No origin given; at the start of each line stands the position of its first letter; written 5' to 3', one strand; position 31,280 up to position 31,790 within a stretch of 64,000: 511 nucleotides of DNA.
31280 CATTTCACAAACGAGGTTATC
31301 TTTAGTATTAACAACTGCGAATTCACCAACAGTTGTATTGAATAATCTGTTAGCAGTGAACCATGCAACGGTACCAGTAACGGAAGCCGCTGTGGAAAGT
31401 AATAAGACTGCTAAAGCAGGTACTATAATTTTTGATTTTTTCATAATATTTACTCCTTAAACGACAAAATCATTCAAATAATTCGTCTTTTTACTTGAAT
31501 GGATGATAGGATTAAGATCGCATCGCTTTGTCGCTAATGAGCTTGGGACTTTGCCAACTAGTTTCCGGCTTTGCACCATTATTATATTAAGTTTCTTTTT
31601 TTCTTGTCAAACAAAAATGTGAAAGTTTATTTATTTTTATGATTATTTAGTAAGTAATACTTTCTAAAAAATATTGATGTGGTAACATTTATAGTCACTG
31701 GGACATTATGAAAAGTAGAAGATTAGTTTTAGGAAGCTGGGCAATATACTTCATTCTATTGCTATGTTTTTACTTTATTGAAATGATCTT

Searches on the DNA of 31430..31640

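Call 41: search_rna_families(source=window, start=31430, end=31640, threshold=evalue, max_evalue=10, show_alignments=2)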
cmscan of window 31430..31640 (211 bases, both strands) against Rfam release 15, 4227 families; matches with E-value up to 10: 4.
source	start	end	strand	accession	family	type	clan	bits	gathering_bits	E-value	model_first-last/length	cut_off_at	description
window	31537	31632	+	RF01761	wcaG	Cis-reg;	-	15.4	42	1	1-98/98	no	wcaG RNA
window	31561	31628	-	RF02956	DUF2693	Gene; sRNA;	-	14.4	81.3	0.95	1-165/165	no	DUF2693 RNA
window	31486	31549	-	RF01933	bxd_5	Gene; lncRNA;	-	9.8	50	4.8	1-57/57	no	Bithoraxoid conserved region 5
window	31597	31628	-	RF00893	MIR854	Gene; miRNA;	-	9.1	50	2.9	163-194/221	no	MIR854 microRNA precursor family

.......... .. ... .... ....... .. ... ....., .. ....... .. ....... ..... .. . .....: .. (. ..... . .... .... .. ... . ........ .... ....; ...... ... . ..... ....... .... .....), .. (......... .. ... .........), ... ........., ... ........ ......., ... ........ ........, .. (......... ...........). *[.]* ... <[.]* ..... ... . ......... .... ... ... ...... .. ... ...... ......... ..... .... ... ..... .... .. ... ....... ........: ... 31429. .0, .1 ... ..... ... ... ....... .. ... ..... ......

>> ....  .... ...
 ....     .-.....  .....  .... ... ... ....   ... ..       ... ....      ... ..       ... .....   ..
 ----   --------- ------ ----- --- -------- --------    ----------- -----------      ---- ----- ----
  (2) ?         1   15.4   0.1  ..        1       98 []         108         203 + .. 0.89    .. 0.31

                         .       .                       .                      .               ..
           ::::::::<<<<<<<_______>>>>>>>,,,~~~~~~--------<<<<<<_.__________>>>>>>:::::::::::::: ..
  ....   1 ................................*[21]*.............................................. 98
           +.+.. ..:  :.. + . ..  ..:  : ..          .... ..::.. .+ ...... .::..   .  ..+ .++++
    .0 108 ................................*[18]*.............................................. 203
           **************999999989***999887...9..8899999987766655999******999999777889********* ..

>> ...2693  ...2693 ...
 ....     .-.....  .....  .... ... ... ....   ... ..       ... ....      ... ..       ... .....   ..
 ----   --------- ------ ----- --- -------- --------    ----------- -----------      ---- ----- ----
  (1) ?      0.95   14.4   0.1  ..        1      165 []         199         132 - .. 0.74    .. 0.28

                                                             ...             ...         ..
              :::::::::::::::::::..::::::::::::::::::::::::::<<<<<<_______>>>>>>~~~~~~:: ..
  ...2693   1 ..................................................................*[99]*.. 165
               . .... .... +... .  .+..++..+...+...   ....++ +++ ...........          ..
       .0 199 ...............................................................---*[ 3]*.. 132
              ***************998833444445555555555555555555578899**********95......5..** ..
